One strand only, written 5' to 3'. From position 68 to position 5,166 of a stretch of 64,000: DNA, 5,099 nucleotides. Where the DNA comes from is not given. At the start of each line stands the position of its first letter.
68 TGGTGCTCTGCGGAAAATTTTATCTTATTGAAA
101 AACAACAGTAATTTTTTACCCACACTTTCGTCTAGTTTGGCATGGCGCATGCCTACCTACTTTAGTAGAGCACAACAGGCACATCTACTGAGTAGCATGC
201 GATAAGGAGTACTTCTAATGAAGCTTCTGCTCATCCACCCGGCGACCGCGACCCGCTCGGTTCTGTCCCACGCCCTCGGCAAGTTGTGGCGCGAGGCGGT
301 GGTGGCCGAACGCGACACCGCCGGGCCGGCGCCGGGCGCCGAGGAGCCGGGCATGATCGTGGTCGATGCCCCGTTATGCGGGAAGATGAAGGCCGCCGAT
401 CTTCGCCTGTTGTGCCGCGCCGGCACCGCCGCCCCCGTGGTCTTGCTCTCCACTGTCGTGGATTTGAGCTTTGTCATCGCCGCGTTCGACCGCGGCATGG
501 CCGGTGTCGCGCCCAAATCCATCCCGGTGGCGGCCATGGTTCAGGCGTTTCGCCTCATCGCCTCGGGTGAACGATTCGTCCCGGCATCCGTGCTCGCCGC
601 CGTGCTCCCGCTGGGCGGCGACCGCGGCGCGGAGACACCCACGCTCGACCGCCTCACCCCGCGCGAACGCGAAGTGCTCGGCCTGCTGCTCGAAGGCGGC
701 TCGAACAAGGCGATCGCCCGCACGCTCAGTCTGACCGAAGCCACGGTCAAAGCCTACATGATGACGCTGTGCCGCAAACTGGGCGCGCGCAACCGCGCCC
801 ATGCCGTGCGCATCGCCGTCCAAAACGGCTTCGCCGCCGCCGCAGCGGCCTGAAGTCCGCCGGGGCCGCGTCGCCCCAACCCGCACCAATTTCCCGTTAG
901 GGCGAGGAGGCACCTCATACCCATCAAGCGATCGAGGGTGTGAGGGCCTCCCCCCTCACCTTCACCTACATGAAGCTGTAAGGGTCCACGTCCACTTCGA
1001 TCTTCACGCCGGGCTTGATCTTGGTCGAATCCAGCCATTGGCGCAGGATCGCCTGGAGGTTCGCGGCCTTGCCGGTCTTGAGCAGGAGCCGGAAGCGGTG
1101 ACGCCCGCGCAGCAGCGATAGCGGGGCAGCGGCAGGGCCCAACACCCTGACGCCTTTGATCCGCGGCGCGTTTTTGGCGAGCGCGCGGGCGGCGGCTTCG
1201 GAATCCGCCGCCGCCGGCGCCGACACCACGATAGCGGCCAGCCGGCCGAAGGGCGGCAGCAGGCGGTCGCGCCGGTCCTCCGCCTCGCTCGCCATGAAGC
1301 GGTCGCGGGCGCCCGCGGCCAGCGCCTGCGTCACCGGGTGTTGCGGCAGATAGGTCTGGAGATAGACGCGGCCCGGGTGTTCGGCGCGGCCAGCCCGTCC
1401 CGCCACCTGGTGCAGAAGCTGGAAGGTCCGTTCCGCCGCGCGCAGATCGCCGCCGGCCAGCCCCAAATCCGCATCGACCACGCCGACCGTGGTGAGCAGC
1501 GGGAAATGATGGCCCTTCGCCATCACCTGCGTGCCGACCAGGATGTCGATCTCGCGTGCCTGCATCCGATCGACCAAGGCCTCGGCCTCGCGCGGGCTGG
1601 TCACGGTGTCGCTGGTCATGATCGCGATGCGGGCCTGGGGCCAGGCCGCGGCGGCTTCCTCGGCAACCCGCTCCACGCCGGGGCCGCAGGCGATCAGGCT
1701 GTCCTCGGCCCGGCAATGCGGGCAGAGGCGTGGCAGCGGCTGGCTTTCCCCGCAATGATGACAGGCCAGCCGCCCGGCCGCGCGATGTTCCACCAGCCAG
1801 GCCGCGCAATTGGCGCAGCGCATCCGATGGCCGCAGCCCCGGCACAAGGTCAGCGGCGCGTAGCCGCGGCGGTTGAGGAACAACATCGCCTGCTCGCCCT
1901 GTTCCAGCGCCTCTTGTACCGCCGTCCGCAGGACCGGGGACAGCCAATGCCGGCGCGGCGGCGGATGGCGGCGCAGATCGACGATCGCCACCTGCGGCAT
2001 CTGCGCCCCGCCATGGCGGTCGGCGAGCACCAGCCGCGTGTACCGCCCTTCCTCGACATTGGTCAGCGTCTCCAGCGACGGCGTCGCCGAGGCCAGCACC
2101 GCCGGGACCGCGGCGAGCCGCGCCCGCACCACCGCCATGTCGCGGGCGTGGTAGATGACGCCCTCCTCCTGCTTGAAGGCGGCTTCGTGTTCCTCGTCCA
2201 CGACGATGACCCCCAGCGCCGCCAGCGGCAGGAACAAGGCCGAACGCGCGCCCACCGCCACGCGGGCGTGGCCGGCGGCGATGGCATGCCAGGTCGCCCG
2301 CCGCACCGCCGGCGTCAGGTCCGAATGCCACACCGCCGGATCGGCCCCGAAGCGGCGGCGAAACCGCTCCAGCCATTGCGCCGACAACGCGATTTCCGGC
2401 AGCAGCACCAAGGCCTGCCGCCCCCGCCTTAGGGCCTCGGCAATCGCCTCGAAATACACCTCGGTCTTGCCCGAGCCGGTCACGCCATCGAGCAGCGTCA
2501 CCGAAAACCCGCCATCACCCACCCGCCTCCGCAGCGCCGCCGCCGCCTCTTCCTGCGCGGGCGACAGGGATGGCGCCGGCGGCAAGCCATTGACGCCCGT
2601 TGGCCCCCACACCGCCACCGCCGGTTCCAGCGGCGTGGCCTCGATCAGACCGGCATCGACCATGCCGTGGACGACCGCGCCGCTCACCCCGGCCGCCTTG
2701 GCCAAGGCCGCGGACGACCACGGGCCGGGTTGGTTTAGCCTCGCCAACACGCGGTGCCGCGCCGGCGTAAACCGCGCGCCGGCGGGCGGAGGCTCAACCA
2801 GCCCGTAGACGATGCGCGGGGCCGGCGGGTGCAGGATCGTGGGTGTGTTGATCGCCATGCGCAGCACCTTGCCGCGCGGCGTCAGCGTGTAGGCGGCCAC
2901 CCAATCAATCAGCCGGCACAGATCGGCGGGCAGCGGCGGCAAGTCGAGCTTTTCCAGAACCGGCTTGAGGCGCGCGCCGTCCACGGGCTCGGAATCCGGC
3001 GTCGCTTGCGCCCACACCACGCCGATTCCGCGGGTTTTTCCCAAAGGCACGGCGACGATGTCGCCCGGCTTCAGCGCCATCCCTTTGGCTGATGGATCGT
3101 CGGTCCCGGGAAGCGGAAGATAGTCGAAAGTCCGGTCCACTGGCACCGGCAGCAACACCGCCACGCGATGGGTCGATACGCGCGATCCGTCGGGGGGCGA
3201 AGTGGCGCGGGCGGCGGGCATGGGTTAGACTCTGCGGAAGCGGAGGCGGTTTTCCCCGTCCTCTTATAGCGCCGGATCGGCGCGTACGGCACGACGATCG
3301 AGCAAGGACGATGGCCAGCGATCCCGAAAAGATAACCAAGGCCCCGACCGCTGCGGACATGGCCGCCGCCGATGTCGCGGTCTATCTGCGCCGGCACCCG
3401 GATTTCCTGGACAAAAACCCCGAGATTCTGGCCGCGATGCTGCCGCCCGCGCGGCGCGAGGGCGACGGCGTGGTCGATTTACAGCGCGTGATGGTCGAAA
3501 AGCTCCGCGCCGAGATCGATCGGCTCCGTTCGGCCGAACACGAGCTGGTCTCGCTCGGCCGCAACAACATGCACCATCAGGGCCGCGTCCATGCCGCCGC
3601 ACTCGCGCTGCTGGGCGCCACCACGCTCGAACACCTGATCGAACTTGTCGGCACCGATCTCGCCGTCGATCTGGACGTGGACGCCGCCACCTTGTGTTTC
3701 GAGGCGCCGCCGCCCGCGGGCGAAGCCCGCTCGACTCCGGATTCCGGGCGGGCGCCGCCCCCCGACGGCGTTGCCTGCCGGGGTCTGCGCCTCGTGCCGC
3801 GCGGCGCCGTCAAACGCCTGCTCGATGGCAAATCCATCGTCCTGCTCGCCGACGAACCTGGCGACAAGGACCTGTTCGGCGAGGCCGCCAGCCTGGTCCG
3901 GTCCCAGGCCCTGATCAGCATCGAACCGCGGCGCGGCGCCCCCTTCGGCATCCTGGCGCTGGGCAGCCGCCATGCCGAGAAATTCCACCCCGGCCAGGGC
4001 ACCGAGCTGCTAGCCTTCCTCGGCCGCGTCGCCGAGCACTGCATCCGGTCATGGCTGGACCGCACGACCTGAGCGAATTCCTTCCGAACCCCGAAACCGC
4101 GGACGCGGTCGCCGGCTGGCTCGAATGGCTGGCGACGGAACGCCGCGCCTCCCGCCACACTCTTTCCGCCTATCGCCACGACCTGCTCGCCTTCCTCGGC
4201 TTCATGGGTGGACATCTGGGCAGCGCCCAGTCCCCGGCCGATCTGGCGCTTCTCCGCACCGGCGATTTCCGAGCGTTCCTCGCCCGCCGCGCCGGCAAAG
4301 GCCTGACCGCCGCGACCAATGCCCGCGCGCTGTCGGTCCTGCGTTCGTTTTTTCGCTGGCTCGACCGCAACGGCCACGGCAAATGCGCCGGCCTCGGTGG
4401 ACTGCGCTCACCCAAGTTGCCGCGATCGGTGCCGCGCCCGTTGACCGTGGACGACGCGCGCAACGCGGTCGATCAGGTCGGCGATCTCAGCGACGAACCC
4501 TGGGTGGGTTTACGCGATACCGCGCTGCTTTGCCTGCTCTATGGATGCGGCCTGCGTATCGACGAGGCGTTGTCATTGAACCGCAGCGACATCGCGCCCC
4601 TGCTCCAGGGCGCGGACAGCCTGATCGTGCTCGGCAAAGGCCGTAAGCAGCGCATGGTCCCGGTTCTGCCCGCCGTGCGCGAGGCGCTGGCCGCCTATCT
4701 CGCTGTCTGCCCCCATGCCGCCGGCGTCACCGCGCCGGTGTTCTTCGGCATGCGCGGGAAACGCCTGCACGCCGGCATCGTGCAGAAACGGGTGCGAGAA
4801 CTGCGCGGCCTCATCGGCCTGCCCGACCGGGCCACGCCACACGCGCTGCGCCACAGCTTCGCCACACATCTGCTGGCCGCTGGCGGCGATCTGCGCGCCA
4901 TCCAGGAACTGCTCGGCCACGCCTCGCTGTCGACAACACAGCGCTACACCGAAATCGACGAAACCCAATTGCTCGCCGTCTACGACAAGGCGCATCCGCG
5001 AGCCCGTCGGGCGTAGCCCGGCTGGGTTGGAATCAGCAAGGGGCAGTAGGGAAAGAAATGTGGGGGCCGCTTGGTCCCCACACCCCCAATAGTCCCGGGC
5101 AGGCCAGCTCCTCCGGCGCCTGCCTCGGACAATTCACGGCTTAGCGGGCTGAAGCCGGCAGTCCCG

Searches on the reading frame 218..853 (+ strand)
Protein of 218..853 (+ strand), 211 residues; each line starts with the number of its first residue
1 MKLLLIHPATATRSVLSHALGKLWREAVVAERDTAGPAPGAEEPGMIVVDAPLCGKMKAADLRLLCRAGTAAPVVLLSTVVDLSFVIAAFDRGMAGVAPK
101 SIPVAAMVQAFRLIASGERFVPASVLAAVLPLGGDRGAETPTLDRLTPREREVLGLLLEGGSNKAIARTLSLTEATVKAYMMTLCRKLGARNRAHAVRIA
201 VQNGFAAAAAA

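Call 41: search_protein_families(library=pfam, proteins=[window:218-853:+], max_evalue=0.00001)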
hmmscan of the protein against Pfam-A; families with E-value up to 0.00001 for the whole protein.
window:218-853:+ (211 aa): 2 families
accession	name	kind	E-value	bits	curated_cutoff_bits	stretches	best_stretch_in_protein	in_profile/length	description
PF00196.25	GerE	-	3e-18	65.6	23.5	1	145-200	2-57/57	Bacterial regulatory proteins, luxR family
PF08281.18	Sigma70_r4_2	-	1.4e-06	28.3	25.7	1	143-182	8-48/54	Sigma-70, region 4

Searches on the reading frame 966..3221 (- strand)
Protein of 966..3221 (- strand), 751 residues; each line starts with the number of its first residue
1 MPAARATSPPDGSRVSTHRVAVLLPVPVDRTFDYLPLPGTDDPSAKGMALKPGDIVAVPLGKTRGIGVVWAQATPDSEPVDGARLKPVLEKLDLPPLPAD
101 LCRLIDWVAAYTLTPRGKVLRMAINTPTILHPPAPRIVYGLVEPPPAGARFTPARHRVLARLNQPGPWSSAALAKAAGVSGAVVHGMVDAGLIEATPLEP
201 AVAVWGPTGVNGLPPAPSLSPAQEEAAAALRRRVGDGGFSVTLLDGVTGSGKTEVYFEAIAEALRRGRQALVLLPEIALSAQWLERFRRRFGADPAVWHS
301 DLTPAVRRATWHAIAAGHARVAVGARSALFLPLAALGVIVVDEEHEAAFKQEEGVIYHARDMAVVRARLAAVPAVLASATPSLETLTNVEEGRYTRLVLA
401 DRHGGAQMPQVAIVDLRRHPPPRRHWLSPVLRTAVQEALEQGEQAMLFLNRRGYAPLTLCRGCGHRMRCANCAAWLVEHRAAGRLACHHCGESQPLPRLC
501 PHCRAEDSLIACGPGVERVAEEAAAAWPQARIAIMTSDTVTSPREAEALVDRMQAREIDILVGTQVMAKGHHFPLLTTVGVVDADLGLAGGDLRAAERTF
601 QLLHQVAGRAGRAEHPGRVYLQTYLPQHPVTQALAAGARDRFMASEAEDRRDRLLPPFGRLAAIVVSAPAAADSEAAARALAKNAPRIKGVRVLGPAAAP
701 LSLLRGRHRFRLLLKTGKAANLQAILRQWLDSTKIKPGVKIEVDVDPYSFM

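Call 41: search_protein_families(library=pfam, proteins=[window:966-3221:-], max_evalue=0.00001)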
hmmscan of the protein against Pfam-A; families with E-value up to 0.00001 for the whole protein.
window:966-3221:- (751 aa): 6 families
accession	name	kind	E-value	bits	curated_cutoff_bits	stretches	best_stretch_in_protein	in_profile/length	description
PF18074.6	PriA_C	-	5.9e-20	72.3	26.9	1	657-747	1-95/95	Primosomal protein N C-terminal domain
PF17764.6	PriA_3primeBD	-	8.8e-18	64.4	22.7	1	22-124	2-95/96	3'DNA-binding domain (3'BD)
PF00270.35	DEAD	-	7.7e-17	62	26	1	221-387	2-165/167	DEAD/DEAH box helicase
PF04851.21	ResIII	-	3.7e-12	46.9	22.5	1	218-355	3-146/164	Type III restriction enzyme, res subunit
PF18319.7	Zn_ribbon_PriA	-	3.5e-09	36.9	26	1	469-495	1-27/27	PriA DNA helicase Cys-rich region (CRR) domain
PF00271.37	Helicase_C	-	1.4e-08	35.4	23.5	1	532-613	40-109/110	Helicase conserved C-terminal domain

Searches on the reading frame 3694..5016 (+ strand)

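Call 41: search_protein_families(library=pfam, proteins=[window:3694-5016:+], max_evalue=0.00001)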
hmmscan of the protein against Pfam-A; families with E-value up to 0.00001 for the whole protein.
window:3694-5016:+ (440 aa): 2 families
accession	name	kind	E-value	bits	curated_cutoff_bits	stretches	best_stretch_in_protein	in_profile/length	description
PF00589.27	Phage_integrase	-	4.5e-34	118.1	27.1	1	272-423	21-170/172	Phage integrase family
PF02899.23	Phage_int_SAM_1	-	2.4e-17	63.4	22.3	1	140-226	2-82/83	Phage integrase, N-terminal SAM-like domain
